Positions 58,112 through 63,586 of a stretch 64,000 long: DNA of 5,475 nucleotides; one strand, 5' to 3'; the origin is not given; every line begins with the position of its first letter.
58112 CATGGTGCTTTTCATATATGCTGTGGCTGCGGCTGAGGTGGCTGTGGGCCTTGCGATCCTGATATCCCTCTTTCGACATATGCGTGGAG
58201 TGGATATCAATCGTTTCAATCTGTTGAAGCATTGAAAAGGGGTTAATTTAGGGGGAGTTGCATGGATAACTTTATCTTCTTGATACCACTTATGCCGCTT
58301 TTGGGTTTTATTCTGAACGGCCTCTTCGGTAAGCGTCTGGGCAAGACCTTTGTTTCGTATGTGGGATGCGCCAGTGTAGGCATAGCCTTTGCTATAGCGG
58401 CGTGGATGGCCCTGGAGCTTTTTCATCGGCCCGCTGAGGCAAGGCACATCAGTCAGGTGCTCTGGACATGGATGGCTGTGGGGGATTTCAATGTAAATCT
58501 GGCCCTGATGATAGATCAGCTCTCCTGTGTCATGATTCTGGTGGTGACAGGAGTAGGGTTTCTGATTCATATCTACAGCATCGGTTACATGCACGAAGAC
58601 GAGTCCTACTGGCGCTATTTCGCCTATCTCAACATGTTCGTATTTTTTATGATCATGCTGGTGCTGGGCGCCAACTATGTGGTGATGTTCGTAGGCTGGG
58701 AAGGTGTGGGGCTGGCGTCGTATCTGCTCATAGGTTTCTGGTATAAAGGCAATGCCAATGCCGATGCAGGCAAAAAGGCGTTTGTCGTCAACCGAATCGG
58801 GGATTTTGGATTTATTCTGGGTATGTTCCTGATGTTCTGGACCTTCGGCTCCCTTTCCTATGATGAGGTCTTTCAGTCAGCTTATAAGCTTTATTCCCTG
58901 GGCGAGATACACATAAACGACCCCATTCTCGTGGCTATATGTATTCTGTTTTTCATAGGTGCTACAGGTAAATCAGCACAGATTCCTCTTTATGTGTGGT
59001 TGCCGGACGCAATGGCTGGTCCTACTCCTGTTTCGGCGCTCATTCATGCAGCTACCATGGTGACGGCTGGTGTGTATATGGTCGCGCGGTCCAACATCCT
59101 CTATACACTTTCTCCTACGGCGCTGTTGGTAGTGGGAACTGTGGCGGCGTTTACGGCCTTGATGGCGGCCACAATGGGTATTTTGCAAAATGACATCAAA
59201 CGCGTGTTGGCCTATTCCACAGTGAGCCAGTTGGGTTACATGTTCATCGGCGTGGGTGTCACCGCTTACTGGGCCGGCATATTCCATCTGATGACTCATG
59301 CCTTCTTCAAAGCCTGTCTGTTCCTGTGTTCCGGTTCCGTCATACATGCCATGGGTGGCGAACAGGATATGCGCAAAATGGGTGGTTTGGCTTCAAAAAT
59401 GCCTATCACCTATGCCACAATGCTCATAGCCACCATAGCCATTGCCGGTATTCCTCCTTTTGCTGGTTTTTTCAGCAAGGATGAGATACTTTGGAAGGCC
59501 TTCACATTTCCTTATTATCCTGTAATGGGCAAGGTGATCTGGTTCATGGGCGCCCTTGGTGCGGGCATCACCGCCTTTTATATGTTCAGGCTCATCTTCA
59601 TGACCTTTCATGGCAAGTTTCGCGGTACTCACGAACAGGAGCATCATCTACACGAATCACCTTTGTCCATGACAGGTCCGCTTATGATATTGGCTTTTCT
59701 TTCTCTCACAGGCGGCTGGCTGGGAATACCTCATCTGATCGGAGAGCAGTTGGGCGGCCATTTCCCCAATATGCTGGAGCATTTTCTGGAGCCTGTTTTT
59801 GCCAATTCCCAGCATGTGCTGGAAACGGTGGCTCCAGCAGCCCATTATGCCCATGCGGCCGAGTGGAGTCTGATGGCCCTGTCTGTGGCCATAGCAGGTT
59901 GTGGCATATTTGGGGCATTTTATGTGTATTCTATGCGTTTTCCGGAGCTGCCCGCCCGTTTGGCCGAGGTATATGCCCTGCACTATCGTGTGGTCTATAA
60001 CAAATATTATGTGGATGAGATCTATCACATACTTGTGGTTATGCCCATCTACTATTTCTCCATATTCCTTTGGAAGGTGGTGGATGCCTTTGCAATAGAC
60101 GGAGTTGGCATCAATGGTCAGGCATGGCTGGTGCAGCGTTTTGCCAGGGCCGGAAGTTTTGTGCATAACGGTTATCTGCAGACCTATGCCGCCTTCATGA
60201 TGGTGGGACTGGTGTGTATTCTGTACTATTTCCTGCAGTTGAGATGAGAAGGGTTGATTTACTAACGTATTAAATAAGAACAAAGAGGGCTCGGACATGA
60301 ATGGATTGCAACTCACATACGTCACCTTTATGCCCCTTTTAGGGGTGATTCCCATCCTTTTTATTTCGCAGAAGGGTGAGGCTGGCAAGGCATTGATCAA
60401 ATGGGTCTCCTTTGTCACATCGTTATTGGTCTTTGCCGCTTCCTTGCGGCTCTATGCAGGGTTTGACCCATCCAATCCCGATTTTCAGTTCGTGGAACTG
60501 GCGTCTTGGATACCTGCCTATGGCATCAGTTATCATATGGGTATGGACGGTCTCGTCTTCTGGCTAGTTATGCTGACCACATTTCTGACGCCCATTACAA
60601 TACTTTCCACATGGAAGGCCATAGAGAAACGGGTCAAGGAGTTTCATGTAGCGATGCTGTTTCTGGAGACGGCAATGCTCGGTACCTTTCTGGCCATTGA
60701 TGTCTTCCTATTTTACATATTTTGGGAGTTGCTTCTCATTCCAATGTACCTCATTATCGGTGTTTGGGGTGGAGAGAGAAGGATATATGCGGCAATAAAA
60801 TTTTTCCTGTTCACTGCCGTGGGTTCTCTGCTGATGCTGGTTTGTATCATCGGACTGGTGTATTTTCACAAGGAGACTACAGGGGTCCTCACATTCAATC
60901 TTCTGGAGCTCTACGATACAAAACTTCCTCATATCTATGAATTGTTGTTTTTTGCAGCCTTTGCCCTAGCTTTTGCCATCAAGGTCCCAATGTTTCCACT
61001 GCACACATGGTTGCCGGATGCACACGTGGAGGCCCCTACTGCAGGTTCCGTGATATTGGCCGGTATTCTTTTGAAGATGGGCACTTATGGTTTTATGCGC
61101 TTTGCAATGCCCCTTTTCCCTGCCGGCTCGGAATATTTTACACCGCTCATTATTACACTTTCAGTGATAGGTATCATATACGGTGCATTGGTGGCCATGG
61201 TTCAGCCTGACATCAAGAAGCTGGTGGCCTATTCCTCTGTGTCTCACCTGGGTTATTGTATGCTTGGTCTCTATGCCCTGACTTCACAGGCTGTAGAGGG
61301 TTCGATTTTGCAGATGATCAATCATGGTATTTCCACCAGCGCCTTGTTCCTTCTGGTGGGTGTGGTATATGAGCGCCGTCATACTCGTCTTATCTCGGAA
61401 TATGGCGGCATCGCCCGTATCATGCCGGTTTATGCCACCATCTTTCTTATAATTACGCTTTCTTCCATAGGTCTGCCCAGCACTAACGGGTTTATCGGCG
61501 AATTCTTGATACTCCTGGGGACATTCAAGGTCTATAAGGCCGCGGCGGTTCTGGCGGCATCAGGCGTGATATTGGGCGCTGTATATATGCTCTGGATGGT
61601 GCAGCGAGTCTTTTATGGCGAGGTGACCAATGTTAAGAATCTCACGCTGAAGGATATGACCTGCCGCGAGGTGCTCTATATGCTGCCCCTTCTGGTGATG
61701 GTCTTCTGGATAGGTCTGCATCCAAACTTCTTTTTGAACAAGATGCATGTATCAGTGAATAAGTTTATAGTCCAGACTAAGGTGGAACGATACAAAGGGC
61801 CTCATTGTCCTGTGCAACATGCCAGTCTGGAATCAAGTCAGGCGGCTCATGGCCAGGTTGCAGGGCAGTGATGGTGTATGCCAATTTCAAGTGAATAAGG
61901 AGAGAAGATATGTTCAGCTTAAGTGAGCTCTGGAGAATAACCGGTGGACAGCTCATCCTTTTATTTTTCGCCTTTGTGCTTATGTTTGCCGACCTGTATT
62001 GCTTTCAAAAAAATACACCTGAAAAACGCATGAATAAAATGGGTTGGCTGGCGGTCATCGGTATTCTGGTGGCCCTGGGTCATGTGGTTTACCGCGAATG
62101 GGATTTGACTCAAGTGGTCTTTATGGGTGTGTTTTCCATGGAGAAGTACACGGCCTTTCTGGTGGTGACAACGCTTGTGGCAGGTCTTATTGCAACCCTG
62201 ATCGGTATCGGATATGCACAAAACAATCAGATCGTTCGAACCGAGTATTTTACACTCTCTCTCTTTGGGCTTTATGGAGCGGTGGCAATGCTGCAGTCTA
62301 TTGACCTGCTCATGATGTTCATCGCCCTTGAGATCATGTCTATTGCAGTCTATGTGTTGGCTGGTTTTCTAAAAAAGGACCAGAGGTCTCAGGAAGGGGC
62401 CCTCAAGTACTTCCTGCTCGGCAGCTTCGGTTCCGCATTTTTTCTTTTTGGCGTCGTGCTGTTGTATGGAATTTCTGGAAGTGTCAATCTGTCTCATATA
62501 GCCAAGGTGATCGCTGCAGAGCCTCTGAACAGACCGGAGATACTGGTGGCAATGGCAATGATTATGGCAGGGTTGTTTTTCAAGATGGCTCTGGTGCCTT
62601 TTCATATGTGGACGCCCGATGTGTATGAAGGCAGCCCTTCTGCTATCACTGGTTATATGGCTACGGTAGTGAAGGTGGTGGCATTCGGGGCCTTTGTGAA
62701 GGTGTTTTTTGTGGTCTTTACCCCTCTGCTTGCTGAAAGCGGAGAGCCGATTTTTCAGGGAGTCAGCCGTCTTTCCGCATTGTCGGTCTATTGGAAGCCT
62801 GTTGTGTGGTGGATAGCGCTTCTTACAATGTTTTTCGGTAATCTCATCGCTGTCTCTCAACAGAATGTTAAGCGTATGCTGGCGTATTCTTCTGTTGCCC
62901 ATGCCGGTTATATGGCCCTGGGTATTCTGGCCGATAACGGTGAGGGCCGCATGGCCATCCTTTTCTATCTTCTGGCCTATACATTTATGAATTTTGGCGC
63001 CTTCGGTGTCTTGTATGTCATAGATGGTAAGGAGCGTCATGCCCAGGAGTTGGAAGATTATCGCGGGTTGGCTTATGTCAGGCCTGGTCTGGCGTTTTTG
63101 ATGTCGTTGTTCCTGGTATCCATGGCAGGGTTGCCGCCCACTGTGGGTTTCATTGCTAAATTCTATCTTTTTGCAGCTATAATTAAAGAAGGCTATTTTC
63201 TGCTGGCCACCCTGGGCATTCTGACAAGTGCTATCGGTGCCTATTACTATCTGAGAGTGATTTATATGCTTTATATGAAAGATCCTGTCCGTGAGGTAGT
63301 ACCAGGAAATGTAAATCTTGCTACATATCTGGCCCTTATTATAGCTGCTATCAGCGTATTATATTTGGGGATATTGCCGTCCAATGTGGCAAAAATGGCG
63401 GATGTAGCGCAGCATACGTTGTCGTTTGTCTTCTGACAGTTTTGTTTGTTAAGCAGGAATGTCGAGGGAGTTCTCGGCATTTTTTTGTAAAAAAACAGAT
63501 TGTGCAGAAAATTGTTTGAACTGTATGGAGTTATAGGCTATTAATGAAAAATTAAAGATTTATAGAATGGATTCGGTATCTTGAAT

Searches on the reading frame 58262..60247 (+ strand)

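Call 49: search_protein_families(library=pfam, proteins=[window:58262-60247:+], max_evalue=0.00001)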
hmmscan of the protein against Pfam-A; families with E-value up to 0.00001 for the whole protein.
window:58262-60247:+ (661 aa): 3 families
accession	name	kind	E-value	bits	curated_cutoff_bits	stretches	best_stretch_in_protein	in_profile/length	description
PF00361.26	Proton_antipo_M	-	5e-84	282.4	21.5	1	138-416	3-278/294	NADH:quinone oxidoreductase/Mrp antiporter, TM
PF00662.26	Proton_antipo_N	-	1.4e-23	83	24.5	1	70-120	1-51/51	NADH-Ubiquinone oxidoreductase (complex I), chain 5 N-terminus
PF01010.25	Proton_antipo_C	-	1.2e-06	28.8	26.8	0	458-563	88-184/243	NADH-dehyrogenase subunit F, TMs, (complex I) C-terminus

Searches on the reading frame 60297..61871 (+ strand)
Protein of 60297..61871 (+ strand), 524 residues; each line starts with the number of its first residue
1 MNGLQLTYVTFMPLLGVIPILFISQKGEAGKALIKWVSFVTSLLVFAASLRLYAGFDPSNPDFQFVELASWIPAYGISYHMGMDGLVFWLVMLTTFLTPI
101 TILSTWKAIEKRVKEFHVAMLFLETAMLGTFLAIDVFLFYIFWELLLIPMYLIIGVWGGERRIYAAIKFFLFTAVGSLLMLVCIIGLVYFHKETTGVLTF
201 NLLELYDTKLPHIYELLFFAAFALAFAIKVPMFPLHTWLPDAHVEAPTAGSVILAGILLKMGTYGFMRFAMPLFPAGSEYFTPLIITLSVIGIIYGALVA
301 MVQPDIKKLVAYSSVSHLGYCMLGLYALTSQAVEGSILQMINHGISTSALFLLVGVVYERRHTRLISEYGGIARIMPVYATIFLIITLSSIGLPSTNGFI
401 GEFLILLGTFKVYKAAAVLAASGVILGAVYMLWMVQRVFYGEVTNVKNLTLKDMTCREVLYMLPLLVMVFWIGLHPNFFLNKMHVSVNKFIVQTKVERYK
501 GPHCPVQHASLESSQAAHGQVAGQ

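Call 49: search_protein_families(library=pfam, proteins=[window:60297-61871:+], max_evalue=0.00001)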
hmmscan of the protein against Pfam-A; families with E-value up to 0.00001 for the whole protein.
window:60297-61871:+ (524 aa): 1 family
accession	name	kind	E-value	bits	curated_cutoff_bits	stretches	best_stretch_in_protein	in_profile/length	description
PF00361.26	Proton_antipo_M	-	4.3e-79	266.2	21.5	1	133-421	1-288/294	NADH:quinone oxidoreductase/Mrp antiporter, TM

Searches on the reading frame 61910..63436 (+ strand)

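Call 49: search_protein_families(library=pfam, proteins=[window:61910-63436:+], max_evalue=0.00001)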
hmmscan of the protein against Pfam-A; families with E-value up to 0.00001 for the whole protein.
window:61910-63436:+ (508 aa): 1 family
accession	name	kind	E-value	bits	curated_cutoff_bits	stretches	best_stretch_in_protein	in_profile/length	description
PF00361.26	Proton_antipo_M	-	1e-68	232.2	21.5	1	131-442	2-293/294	NADH:quinone oxidoreductase/Mrp antiporter, TM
